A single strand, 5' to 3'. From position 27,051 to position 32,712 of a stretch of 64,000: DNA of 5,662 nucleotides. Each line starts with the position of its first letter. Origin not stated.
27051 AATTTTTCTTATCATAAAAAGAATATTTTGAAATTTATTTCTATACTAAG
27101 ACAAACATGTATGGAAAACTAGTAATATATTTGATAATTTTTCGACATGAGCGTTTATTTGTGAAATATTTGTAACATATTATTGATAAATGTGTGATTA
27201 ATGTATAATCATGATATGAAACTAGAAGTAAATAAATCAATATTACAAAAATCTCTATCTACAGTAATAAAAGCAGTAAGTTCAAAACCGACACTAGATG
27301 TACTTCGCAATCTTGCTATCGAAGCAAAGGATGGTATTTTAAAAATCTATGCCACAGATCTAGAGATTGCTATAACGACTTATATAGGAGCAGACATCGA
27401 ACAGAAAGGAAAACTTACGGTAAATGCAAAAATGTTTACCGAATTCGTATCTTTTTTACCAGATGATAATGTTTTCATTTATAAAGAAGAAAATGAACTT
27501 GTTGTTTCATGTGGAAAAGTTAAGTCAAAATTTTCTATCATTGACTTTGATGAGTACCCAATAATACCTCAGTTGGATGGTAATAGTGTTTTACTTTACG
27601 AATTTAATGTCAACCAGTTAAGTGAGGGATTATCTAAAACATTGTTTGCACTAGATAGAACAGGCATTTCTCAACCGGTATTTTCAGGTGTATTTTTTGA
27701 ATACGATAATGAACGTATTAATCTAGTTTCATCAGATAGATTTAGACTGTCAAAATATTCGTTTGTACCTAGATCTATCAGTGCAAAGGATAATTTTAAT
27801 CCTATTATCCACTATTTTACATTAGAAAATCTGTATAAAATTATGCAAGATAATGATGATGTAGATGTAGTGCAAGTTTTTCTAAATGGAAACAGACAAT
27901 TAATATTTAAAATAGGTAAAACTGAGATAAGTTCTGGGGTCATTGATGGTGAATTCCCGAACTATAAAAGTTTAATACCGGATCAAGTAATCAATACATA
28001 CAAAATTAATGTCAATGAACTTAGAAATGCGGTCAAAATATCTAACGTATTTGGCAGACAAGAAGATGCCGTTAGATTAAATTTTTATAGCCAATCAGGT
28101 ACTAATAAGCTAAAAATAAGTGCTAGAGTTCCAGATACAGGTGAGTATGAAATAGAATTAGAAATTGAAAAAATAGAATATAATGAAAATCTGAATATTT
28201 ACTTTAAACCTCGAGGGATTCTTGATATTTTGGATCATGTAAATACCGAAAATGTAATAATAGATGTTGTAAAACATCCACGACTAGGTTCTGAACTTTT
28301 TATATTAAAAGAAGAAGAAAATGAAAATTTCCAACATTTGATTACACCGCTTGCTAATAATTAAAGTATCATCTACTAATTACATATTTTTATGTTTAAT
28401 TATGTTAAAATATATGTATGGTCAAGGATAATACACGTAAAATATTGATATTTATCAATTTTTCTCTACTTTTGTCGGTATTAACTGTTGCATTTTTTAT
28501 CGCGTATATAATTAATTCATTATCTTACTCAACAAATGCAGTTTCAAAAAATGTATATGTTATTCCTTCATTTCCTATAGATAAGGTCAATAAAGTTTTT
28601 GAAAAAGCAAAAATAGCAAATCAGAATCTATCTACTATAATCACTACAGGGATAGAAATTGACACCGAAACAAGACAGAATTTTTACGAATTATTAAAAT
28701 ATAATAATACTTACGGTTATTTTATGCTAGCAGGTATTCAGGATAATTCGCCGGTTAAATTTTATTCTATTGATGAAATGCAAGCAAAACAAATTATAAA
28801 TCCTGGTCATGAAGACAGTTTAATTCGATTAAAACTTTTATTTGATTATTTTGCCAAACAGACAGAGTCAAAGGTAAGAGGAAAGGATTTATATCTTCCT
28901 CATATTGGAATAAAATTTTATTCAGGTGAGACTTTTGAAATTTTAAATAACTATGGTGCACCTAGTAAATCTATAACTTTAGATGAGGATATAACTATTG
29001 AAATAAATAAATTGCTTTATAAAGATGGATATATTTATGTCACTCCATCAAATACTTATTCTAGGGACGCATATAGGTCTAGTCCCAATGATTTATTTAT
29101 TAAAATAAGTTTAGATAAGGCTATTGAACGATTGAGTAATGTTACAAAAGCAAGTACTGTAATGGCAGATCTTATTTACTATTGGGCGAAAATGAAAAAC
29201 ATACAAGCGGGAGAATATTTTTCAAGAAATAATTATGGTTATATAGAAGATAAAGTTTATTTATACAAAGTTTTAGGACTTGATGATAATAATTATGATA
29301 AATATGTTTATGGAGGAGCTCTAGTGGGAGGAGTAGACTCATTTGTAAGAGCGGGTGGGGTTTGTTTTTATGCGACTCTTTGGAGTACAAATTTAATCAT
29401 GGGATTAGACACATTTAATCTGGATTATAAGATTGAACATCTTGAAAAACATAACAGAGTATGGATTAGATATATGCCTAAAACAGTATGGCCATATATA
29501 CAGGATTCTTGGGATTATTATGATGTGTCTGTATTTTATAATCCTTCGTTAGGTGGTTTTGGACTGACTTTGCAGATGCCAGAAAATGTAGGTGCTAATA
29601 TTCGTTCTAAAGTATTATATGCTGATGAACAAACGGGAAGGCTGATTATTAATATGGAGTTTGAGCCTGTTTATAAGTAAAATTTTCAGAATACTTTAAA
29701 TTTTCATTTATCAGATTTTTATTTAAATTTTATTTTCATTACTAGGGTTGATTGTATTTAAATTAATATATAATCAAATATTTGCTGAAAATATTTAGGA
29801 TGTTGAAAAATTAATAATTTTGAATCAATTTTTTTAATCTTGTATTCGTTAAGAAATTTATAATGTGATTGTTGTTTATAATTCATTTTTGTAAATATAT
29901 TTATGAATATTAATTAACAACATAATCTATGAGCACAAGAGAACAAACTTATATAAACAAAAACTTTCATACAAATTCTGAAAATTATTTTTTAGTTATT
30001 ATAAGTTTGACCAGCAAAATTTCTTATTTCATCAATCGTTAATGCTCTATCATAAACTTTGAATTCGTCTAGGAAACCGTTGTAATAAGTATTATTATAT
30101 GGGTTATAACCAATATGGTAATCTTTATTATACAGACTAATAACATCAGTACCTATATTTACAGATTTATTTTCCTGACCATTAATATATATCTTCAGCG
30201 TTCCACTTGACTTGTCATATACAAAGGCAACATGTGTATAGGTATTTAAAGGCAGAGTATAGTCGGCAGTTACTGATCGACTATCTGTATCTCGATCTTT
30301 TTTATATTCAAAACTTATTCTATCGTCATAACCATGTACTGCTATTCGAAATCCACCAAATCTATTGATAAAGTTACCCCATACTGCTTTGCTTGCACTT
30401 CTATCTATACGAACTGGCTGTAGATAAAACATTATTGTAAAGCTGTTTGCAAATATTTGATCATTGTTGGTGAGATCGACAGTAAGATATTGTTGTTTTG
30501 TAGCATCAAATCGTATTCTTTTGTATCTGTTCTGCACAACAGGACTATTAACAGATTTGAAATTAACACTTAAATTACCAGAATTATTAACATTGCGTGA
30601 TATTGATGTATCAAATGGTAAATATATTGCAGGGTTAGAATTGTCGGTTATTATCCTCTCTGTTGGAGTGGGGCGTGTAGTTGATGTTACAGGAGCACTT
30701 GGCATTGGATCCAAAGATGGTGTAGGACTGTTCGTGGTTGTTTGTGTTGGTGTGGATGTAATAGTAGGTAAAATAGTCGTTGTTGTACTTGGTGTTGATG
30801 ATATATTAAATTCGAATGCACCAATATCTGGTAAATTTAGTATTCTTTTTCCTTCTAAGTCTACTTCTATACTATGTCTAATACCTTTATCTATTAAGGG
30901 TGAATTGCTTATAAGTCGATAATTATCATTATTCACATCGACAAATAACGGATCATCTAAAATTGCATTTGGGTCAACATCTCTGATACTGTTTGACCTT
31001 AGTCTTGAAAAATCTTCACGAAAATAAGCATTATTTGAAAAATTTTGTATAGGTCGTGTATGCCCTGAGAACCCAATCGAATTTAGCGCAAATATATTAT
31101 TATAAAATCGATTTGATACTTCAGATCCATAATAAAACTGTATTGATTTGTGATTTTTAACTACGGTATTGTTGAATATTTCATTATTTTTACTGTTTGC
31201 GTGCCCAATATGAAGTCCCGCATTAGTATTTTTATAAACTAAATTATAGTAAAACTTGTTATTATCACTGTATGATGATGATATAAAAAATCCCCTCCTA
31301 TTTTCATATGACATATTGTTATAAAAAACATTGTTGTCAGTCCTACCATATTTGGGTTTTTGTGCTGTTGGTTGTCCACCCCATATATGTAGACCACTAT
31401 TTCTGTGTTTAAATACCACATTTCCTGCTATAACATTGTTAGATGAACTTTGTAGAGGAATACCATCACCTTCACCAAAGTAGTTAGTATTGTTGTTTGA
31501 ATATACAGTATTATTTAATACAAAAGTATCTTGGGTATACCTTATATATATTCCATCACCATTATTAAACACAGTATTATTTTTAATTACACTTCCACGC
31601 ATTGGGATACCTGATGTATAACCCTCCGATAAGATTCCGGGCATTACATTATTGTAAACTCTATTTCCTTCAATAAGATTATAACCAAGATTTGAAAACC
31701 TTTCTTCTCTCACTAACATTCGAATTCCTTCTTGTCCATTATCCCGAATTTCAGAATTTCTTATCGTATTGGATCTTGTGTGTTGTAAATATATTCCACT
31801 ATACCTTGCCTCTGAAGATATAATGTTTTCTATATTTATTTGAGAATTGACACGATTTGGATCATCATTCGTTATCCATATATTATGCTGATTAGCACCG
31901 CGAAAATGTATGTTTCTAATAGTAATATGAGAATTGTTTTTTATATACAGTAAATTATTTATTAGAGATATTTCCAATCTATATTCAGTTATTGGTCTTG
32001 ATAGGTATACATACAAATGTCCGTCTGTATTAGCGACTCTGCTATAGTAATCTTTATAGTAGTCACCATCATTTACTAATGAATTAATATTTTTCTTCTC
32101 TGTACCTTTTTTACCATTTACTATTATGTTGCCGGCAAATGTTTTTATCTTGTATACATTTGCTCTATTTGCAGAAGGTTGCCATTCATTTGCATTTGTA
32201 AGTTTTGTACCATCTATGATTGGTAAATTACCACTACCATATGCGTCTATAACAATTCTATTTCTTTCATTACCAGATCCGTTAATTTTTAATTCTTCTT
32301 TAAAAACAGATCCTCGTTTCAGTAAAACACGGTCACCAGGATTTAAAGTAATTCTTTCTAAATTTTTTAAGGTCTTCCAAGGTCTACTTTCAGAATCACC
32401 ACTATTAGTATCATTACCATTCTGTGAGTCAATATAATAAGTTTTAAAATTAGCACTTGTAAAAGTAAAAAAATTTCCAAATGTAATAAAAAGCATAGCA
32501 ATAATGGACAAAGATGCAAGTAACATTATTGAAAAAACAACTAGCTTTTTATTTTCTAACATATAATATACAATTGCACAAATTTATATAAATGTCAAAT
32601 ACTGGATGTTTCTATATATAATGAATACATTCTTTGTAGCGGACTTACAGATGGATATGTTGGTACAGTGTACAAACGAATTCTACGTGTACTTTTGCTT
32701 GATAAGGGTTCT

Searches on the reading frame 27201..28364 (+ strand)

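Call 11: search_protein_families(library=pfam, max_evalue=0.001, proteins=[window:27201-28364:+])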
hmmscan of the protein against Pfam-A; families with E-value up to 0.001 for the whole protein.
window:27201-28364:+ (387 aa): 3 families
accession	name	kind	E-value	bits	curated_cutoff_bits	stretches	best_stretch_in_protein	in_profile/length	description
PF00712.24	DNA_pol3_beta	-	1.8e-27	96.3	24.4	1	6-123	1-120/120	DNA polymerase III beta subunit, N-terminal domain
PF02767.21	DNA_pol3_beta_2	-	1.2e-16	61.4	27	1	136-254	3-116/116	DNA polymerase III beta subunit, central domain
PF02768.20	DNA_pol3_beta_3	-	4.2e-10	39.9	27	1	256-384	1-120/121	DNA polymerase III beta subunit, C-terminal domain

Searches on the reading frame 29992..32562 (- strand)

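Call 12: search_protein_families(library=pfam, max_evalue=0.001, proteins=[window:29992-32562:-])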
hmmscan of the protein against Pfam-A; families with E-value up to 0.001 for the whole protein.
window:29992-32562:- (856 aa): 3 families
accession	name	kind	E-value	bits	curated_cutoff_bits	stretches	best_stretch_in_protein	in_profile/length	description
PF13385.13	Laminin_G_3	-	3.8e-23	82.8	27.6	1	697-846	9-150/151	Concanavalin A-like lectin/glucanases superfamily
PF13229.12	Beta_helix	-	1.3e-20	74.1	25.9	3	264-393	9-120/158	Right handed beta helix region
PF05048.19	NosD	-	1.5e-10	41.3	23.6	2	296-394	50-134/212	Periplasmic copper-binding protein (NosD)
